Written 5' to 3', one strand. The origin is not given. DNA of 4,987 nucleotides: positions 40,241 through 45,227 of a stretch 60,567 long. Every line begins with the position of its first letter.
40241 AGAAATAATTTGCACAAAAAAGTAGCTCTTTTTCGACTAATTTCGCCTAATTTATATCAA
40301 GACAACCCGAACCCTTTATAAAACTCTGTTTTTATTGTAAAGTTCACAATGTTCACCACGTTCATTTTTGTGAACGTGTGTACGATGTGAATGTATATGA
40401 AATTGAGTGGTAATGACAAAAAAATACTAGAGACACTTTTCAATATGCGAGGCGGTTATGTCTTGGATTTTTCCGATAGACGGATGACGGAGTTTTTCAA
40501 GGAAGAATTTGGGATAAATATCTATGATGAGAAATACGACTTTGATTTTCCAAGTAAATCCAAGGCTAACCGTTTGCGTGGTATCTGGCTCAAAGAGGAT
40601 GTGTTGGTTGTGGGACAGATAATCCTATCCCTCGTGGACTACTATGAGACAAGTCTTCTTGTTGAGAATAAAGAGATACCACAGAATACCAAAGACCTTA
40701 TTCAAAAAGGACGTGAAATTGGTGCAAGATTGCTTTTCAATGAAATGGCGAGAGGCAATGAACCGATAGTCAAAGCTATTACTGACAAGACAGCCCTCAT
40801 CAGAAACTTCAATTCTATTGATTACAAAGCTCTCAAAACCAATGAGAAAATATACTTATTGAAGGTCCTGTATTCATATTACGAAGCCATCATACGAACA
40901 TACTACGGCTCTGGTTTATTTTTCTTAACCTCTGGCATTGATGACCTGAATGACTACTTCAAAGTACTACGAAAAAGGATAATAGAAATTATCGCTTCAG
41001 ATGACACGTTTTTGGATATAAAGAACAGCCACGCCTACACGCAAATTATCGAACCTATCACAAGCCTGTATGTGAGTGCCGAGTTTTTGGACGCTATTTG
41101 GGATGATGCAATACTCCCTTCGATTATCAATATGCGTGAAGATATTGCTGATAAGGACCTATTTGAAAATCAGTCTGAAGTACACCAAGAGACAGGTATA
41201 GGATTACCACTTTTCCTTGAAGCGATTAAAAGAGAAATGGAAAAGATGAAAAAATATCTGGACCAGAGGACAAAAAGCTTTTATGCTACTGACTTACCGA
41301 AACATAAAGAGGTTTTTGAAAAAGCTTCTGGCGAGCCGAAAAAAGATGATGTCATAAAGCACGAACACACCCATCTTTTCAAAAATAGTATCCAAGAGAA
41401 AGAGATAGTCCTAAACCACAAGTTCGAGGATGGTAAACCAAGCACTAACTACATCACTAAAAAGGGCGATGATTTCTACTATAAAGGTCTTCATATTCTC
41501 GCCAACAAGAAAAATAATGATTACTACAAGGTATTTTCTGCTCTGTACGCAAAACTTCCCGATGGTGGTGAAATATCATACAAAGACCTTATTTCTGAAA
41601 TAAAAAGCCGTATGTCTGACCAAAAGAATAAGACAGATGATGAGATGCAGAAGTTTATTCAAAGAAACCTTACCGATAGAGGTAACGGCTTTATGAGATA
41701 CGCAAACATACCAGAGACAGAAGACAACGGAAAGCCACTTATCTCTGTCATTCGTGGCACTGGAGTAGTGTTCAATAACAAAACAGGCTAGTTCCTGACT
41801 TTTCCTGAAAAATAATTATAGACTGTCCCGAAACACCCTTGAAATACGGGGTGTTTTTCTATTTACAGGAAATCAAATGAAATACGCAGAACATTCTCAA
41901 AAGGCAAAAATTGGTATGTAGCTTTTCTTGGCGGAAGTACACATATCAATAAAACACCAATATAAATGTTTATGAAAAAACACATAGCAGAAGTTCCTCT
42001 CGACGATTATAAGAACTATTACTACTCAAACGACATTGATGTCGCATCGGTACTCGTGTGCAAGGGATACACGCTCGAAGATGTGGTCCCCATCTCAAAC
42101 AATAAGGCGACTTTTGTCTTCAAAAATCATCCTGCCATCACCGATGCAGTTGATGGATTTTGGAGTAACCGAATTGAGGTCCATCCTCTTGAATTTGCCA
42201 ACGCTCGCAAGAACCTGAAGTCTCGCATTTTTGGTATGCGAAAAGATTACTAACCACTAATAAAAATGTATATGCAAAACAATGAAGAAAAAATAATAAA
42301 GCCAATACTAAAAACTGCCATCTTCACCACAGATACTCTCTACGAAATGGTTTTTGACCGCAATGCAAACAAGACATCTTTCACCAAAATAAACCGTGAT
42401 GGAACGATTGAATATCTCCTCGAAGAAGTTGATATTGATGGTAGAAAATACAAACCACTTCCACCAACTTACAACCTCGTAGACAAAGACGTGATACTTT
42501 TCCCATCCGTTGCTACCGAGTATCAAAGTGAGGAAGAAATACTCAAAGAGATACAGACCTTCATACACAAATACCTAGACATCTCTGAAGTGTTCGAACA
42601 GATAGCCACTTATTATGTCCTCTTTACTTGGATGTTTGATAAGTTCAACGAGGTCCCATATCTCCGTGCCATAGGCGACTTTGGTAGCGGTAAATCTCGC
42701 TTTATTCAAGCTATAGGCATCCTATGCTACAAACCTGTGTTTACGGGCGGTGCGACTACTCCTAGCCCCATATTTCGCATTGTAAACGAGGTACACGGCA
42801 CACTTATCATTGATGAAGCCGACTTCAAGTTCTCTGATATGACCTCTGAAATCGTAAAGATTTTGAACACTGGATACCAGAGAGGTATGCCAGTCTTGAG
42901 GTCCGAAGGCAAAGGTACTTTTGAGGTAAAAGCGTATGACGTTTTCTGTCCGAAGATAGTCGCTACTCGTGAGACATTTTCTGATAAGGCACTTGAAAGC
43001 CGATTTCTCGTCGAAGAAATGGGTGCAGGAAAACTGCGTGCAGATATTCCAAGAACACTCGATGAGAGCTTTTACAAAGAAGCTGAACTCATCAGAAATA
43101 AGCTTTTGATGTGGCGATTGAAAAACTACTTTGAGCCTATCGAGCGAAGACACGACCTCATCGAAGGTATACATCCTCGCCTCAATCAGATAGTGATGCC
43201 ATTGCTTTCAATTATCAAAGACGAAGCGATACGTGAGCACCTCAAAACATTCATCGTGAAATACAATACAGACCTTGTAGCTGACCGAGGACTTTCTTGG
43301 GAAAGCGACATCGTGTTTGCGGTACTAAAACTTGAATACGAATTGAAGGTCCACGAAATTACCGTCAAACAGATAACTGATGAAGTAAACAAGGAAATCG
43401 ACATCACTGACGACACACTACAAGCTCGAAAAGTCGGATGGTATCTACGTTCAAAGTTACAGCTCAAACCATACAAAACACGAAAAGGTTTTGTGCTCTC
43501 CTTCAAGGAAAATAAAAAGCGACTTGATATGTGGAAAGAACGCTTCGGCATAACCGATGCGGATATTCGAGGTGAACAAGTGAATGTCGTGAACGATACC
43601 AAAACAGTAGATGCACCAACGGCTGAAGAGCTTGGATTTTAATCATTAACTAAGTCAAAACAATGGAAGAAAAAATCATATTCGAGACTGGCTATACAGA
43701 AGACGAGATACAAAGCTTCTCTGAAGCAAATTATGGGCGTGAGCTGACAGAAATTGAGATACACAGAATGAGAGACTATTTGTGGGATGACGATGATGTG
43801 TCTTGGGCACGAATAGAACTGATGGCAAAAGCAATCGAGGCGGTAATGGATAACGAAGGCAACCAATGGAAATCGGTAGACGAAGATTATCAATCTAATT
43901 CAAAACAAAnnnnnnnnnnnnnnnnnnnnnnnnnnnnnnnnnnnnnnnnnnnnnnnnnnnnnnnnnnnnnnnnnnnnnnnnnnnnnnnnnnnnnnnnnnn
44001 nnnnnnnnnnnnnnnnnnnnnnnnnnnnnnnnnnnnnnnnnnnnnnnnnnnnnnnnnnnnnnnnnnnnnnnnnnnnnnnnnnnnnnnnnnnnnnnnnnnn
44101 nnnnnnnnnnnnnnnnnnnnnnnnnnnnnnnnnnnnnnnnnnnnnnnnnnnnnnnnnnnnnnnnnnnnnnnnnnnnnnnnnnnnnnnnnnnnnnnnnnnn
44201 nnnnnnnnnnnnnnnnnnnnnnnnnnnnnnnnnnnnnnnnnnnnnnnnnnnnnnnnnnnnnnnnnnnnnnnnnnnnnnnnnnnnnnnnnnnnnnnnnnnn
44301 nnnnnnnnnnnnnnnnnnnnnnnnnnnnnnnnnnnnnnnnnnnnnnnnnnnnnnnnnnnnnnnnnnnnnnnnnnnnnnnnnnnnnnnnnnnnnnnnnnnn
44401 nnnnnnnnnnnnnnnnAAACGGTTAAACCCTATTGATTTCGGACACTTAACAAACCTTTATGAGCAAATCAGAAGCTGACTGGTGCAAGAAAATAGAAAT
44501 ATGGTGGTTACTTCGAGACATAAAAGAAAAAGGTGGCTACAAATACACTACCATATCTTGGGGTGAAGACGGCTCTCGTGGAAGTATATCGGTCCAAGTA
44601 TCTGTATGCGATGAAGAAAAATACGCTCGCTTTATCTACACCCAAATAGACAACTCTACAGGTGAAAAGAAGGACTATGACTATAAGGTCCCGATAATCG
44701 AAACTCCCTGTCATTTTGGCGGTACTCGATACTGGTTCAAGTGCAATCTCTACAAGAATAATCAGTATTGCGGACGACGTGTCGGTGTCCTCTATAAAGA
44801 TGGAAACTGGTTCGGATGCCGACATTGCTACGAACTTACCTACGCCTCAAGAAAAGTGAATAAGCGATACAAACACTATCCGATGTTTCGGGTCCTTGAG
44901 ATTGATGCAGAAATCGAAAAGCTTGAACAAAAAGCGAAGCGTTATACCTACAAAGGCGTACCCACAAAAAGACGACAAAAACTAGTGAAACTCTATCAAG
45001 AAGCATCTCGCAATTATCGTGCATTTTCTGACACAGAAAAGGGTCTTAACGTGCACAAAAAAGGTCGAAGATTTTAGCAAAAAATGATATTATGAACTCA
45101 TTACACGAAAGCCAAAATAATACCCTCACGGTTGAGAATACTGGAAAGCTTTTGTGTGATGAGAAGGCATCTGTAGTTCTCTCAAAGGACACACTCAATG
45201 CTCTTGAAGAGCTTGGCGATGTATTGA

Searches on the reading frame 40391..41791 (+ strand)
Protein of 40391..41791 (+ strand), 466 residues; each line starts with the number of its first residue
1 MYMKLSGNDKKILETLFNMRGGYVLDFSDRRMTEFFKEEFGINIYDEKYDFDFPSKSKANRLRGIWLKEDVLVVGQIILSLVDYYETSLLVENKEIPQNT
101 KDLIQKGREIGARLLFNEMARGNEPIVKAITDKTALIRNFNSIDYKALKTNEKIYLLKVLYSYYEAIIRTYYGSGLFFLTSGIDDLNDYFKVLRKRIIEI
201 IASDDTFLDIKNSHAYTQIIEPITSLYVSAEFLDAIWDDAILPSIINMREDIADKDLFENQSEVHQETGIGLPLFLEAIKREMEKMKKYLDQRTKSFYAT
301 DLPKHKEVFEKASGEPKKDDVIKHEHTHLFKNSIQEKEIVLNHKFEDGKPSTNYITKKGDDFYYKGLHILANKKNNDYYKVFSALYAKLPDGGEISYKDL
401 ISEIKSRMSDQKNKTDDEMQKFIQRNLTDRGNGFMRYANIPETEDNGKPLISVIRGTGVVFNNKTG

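Call 3: search_protein_families(library=pfam, proteins=[window:40391-41791:+], max_evalue=0.1)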
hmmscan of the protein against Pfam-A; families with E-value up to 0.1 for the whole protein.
window:40391-41791:+ (466 aa): 0 families

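Call 4: search_protein_families(library=ncbifam, proteins=[window:40391-41791:+], max_evalue=0.1)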
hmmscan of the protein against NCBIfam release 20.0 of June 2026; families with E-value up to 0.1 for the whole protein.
window:40391-41791:+ (466 aa): 3 families
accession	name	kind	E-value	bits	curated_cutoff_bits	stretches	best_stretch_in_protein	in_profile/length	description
NF011401.0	PRK14826.1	equivalog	0.041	13.3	268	1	381-415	98-132/226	putative deoxyribonucleotide triphosphate pyrophosphatase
TIGR04248.1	SCM_PqqD_rel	equivalog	0.061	13.6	100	0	393-432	42-80/84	SynChlorMet cassette protein ScmD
NF045738.1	MPN121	equivalog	0.067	13.4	150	0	275-320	64-109/122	MPN121 family protein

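Call 36: search_protein_families(library=phrogs, proteins=[window:40391-41791:+], max_evalue=0.001)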
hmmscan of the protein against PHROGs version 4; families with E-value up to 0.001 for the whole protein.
window:40391-41791:+ (466 aa): 0 families

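Call 48: search_protein_families(library=padloc, proteins=[window:40391-41791:+], max_evalue=0.01)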
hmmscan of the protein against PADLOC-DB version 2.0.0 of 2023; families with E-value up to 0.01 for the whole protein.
window:40391-41791:+ (466 aa): 0 families

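Call 83: search_protein_families(library=pfam, proteins=[window:40391-41791:+], max_evalue=1)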
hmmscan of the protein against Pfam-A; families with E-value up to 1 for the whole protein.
window:40391-41791:+ (466 aa): 1 family
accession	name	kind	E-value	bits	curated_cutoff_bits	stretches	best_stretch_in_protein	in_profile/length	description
PF03810.25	IBN_N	-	0.12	12.8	21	1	358-388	10-40/73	Importin-beta N-terminal domain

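Call 102: search_solved_structures(query=window:40391-41791:+, max_evalue=1)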
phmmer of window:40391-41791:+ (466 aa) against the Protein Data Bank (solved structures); distinct sequences matched with E-value up to 1: 0.

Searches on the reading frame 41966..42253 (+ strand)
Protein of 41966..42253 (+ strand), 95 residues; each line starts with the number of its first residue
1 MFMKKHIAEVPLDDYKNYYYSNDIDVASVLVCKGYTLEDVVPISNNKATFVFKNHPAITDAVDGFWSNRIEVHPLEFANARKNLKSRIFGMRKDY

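Call 3: search_protein_families(library=pfam, proteins=[window:41966-42253:+], max_evalue=0.1)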
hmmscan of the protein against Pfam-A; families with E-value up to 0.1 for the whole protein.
window:41966-42253:+ (95 aa): 1 family
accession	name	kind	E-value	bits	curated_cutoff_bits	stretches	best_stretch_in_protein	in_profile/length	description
PF18903.5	DUF5659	-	5.3e-12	45.8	23.6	1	16-89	1-74/75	Domain of unknown function (DUF5659)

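Call 4: search_protein_families(library=ncbifam, proteins=[window:41966-42253:+], max_evalue=0.1)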
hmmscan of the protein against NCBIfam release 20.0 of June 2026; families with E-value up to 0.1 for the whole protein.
window:41966-42253:+ (95 aa): 1 family
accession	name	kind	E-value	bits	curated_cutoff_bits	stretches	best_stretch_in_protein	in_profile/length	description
NF002670.0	PRK02395.1-1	equivalog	0.067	12.2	324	0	11-42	190-221/292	hypothetical protein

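Call 36: search_protein_families(library=phrogs, proteins=[window:41966-42253:+], max_evalue=0.001)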
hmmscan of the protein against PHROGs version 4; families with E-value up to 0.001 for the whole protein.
window:41966-42253:+ (95 aa): 0 families

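Call 48: search_protein_families(library=padloc, proteins=[window:41966-42253:+], max_evalue=0.01)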
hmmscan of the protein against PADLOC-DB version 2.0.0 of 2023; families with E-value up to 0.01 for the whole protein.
window:41966-42253:+ (95 aa): 0 families

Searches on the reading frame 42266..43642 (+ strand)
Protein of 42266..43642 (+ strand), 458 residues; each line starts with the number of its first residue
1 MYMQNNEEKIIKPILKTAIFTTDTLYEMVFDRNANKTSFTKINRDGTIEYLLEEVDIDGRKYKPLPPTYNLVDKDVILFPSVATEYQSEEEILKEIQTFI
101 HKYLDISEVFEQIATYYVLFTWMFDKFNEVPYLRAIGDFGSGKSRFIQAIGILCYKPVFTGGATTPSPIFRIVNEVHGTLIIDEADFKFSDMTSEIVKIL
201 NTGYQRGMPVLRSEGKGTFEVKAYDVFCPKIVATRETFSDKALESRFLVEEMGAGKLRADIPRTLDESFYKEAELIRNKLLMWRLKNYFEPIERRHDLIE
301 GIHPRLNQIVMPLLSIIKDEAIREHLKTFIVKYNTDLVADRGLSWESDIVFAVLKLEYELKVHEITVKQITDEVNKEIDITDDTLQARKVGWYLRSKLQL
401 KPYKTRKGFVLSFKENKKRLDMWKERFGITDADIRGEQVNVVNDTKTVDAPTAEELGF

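Call 3: search_protein_families(library=pfam, proteins=[window:42266-43642:+], max_evalue=0.1)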
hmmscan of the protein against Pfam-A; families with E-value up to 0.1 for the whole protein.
window:42266-43642:+ (458 aa): 2 families
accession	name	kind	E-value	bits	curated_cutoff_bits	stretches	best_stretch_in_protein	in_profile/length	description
PF14626.12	RNase_Zc3h12a_2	-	0.013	16.1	23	1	304-375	3-77/122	Zc3h12a-like Ribonuclease NYN domain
PF14131.11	DUF4298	-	0.025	15.1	27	0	85-126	7-48/87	Domain of unknown function (DUF4298)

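Call 4: search_protein_families(library=ncbifam, proteins=[window:42266-43642:+], max_evalue=0.1)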
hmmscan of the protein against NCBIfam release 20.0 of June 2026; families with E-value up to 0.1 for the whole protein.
window:42266-43642:+ (458 aa): 0 families

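Call 36: search_protein_families(library=phrogs, proteins=[window:42266-43642:+], max_evalue=0.001)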
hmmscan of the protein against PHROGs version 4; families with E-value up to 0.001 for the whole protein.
window:42266-43642:+ (458 aa): 0 families

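Call 48: search_protein_families(library=padloc, proteins=[window:42266-43642:+], max_evalue=0.01)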
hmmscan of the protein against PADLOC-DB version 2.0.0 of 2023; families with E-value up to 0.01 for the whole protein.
window:42266-43642:+ (458 aa): 0 families

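Call 83: search_protein_families(library=pfam, proteins=[window:42266-43642:+], max_evalue=1)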
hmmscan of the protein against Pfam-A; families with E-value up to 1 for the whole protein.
window:42266-43642:+ (458 aa): 2 families
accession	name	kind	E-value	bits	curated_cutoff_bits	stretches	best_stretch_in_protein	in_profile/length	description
PF14626.12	RNase_Zc3h12a_2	-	0.013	16.1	23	1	304-375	3-77/122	Zc3h12a-like Ribonuclease NYN domain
PF14131.11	DUF4298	-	0.025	15.1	27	1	85-126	7-48/87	Domain of unknown function (DUF4298)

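Call 101: search_dna_similar(query=window:42266-43642:+, collection=phages, mode=protein, max_evalue=0.001, max_rows=10)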
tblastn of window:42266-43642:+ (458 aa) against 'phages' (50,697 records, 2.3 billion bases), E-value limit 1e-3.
Records with a match: 1; places in all: 1; records where one place covers at least 80% of the query: 0.
Best place of each record, by identity: <60% 1.
By first word of the organism name: Virus 1.
By host as written in the record: - 1.
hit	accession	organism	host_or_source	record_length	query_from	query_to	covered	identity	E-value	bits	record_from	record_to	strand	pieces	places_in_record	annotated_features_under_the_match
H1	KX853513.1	Virus Rctr41k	enrichment culture DAMO/AAA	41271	91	280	41%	33.0%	3e-21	103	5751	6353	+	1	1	hypothetical protein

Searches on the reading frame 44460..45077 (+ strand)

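Call 35: search_protein_families(library=pfam, proteins=[window:44460-45077:+], max_evalue=0.001)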
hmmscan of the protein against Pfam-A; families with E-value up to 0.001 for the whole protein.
window:44460-45077:+ (205 aa): 0 families

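Call 36: search_protein_families(library=phrogs, proteins=[window:44460-45077:+], max_evalue=0.001)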
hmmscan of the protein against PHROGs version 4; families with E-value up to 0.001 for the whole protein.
window:44460-45077:+ (205 aa): 0 families

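Call 48: search_protein_families(library=padloc, proteins=[window:44460-45077:+], max_evalue=0.01)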
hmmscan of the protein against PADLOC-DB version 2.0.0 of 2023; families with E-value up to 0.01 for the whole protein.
window:44460-45077:+ (205 aa): 0 families

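Call 83: search_protein_families(library=pfam, proteins=[window:44460-45077:+], max_evalue=1)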
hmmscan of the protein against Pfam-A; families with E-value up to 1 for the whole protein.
window:44460-45077:+ (205 aa): 1 family
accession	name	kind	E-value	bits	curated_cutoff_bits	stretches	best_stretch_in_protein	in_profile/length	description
PF07765.17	KIP1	-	0.2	12.2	33.9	1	167-190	47-70/74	KIP1-like protein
